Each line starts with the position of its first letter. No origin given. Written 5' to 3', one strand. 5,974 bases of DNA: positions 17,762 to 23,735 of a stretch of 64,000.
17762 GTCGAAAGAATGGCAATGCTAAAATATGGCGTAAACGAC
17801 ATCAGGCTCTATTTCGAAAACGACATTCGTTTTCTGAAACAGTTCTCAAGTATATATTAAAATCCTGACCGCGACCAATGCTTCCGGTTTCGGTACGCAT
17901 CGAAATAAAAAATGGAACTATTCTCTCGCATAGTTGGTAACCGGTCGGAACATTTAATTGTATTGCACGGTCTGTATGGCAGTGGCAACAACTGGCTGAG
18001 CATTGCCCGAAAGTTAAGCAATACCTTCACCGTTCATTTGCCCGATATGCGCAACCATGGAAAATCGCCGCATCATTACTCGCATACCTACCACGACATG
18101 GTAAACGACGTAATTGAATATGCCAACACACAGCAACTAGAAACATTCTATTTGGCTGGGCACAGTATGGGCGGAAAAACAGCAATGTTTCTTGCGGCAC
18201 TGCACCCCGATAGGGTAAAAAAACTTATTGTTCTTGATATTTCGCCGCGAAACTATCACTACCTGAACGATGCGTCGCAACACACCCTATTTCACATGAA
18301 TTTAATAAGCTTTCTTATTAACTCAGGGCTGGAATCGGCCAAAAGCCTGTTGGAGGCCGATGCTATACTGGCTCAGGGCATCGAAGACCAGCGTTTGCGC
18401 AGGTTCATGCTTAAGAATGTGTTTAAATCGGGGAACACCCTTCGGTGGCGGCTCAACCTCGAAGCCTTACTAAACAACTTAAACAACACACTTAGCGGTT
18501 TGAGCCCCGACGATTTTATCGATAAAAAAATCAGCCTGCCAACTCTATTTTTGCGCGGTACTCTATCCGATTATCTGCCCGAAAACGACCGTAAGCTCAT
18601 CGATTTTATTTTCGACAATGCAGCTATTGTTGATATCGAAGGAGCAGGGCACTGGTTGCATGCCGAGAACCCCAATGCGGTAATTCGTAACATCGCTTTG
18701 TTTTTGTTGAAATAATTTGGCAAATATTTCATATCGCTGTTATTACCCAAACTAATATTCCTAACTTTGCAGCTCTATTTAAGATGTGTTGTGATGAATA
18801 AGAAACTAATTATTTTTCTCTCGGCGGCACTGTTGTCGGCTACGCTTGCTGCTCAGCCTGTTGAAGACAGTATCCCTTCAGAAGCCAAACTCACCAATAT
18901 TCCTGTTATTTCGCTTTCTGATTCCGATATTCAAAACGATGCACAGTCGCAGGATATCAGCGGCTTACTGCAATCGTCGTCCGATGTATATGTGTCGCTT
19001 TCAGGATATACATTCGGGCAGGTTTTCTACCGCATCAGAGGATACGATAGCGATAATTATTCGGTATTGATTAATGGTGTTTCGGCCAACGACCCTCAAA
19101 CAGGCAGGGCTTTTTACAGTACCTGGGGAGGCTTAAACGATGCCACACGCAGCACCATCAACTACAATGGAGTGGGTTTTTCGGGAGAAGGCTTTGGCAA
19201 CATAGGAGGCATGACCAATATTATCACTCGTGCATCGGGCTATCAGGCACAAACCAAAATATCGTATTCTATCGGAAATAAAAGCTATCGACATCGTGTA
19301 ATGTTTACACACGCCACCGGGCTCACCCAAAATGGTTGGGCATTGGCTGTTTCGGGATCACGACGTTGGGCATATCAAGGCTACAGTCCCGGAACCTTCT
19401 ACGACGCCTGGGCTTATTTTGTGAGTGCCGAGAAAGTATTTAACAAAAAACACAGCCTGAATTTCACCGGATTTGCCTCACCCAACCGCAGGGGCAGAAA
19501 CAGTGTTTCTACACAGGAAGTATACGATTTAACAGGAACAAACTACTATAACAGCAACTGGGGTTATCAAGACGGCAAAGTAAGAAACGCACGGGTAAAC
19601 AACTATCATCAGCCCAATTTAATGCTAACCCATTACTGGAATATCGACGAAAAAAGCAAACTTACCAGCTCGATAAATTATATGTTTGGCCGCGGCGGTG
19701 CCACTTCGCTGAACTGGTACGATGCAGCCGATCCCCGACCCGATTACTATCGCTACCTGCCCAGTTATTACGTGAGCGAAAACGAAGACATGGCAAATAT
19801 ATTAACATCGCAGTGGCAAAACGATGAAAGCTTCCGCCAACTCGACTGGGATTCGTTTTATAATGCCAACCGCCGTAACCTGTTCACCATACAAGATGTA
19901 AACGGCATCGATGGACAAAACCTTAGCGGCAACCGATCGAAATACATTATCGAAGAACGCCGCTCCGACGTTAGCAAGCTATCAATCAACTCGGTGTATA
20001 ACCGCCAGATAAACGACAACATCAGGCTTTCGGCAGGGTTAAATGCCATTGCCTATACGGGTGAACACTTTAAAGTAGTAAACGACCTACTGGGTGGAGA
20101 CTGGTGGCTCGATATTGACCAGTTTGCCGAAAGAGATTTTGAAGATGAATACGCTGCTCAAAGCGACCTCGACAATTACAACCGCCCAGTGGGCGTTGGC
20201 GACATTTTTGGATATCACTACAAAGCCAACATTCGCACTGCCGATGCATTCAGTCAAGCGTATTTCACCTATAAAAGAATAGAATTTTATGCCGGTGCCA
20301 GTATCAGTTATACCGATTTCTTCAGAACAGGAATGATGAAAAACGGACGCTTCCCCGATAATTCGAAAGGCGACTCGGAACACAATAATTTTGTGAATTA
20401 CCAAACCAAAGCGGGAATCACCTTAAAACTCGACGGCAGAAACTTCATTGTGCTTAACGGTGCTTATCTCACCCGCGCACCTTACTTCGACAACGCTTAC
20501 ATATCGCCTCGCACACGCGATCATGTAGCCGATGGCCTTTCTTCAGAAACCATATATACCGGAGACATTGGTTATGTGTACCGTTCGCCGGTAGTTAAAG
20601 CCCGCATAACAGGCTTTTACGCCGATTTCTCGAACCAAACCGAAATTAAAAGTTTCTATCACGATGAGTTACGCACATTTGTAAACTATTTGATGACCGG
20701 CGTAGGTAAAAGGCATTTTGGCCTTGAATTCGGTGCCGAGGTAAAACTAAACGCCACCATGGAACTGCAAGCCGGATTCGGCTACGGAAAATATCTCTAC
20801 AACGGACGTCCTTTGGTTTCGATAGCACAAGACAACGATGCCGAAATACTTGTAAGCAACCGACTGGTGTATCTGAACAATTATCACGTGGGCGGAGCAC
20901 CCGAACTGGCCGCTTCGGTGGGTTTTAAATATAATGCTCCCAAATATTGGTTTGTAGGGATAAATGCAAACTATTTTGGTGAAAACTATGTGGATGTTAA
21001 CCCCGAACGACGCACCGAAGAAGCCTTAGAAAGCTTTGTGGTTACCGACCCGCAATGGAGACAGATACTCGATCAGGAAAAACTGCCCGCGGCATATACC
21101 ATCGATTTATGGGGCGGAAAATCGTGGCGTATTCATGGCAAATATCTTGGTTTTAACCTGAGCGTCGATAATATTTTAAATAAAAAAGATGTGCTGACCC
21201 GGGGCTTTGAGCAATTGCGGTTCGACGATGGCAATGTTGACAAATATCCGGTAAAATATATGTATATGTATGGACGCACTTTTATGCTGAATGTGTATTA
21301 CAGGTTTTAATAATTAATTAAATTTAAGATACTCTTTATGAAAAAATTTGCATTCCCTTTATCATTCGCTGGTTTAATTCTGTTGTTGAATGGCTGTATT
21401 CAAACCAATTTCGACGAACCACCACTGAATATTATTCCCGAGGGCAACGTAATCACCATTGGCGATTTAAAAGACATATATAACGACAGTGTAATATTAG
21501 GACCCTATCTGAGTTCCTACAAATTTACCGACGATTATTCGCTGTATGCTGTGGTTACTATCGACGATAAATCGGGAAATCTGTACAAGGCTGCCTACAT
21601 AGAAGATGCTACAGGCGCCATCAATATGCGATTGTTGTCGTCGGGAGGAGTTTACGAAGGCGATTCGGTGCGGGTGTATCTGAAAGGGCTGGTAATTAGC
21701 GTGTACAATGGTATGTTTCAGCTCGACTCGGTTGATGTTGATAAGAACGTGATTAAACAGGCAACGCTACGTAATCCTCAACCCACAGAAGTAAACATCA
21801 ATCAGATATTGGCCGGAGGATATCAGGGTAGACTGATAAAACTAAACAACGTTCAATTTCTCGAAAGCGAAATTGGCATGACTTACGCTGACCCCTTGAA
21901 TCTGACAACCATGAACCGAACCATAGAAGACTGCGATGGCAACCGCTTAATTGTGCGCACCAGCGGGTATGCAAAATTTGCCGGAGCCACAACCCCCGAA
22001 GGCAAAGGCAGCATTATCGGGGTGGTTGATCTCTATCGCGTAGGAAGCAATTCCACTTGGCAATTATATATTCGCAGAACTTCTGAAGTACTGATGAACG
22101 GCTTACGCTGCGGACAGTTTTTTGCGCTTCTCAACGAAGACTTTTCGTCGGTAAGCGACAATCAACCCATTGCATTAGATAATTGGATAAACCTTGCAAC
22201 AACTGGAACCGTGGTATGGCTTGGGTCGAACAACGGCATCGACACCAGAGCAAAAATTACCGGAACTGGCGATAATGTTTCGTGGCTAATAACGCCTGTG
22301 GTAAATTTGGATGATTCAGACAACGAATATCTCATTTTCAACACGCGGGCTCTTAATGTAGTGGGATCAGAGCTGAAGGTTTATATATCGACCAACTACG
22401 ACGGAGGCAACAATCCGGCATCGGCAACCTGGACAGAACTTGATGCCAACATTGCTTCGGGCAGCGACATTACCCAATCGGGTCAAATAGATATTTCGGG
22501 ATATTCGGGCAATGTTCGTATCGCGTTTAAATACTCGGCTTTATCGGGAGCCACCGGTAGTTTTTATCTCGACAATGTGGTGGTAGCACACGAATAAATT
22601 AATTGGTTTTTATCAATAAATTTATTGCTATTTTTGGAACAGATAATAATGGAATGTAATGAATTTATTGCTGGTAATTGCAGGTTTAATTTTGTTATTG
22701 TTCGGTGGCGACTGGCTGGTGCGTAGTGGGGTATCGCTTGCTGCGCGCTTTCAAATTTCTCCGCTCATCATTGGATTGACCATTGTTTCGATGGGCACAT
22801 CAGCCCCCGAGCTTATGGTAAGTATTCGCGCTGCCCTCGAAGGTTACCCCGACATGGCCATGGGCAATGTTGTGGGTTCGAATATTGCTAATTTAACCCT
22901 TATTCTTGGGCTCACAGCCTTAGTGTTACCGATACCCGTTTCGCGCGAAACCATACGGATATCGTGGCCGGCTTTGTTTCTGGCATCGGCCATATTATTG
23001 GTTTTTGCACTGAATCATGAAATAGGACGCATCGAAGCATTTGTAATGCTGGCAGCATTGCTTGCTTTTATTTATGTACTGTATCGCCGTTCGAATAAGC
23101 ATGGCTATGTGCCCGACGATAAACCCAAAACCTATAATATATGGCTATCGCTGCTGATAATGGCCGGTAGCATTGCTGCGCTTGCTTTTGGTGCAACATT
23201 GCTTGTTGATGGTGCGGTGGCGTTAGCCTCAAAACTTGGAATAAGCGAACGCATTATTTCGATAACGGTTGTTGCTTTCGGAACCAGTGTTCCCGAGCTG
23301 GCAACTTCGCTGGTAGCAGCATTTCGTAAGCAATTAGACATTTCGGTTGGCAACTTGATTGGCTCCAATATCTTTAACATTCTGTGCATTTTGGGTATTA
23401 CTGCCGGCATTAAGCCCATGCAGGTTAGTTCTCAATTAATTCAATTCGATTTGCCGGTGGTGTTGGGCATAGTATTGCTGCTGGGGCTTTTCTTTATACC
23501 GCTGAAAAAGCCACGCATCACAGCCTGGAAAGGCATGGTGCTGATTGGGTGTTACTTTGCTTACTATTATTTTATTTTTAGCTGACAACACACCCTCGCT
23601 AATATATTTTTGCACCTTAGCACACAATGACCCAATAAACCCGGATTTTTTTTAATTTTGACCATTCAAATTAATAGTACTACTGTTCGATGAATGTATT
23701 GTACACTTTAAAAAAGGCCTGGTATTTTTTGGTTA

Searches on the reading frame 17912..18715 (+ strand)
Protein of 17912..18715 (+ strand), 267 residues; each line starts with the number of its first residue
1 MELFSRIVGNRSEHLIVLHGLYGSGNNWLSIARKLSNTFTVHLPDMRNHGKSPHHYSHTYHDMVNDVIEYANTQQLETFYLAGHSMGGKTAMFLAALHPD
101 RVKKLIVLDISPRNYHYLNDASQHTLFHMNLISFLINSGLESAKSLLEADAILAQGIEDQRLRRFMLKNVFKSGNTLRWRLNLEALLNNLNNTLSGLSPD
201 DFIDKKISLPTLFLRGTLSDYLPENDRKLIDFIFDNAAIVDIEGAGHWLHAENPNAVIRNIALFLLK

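Call 62: search_protein_families(library=pfam, proteins=[window:17912-18715:+], max_evalue=0.00001)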
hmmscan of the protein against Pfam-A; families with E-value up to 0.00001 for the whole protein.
window:17912-18715:+ (267 aa): 6 families
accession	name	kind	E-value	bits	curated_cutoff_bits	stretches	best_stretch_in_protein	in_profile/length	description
PF00561.26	Abhydrolase_1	-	8.7e-29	101.3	25.8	1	14-254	2-245/245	alpha/beta hydrolase fold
PF12697.13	Abhydrolase_6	-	1.5e-17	65.4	26.3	1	15-258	1-215/217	Alpha/beta hydrolase family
PF12146.15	Hydrolase_4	-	7.1e-12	45.6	27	1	13-107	5-106/239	Serine aminopeptidase, S33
PF07819.20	PGAP1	-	7.6e-10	39.4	24.3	1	16-131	8-147/233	PGAP1-like alpha/beta domain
PF00975.26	Thioesterase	-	2.3e-08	35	26.4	1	14-115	2-107/226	Thioesterase domain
PF05057.20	DUF676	-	5.5e-06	26.5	20.3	1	12-115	4-118/217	Putative serine esterase (DUF676)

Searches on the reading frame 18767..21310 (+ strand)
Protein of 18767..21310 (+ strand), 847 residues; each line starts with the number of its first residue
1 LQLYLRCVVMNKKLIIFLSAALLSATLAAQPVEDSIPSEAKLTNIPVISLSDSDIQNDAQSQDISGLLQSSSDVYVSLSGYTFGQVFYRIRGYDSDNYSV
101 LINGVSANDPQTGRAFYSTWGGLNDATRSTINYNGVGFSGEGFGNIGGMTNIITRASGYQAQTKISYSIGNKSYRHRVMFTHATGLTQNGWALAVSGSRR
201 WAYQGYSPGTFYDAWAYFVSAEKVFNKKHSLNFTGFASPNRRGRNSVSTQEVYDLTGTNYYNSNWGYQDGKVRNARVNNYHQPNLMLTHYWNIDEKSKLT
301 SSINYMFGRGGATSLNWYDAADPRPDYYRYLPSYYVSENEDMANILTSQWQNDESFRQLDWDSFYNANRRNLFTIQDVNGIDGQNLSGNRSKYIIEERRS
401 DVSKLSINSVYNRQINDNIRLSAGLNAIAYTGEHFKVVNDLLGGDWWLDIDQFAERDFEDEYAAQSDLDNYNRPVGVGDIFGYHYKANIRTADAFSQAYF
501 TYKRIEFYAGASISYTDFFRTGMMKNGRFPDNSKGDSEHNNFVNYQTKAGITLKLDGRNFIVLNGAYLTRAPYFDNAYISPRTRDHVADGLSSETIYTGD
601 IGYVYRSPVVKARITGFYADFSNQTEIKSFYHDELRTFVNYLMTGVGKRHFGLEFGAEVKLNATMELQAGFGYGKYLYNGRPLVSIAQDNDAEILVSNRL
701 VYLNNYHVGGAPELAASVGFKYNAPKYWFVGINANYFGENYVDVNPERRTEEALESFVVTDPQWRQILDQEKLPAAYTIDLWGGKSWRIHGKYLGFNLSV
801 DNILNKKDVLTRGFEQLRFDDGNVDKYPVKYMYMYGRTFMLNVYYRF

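Call 62: search_protein_families(library=pfam, proteins=[window:18767-21310:+], max_evalue=0.00001)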
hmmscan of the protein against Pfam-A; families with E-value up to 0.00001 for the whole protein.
window:18767-21310:+ (847 aa): 1 family
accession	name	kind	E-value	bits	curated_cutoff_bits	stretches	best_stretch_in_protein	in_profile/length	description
PF07715.20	Plug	-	3.2e-06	28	23.9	1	44-117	6-77/107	TonB-dependent Receptor Plug Domain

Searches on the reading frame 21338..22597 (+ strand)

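Call 62: search_protein_families(library=pfam, proteins=[window:21338-22597:+], max_evalue=0.00001)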
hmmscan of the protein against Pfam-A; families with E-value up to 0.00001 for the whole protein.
window:21338-22597:+ (419 aa): 1 family
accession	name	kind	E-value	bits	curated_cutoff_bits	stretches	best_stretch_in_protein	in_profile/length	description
PF18942.5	DUF5689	-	9.4e-48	163.4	28.6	1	37-251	2-217/217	Family of unknown function (DUF5689)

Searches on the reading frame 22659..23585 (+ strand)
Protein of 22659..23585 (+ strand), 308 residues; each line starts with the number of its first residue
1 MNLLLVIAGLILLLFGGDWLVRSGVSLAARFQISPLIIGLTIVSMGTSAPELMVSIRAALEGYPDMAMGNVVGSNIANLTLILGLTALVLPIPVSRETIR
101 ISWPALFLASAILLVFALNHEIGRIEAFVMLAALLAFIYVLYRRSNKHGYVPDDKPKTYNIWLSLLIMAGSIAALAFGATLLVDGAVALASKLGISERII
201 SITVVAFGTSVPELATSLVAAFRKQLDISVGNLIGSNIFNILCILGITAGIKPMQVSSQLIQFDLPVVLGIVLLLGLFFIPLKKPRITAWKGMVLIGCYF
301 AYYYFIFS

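Call 63: search_protein_families(library=pfam, proteins=[window:22659-23585:+], max_evalue=0.00001)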
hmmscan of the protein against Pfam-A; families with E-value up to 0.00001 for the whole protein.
window:22659-23585:+ (308 aa): 1 family
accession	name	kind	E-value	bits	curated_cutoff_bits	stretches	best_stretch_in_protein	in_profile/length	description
PF01699.29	Na_Ca_ex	-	1.5e-68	230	24.9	2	164-307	2-150/151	Sodium/calcium exchanger protein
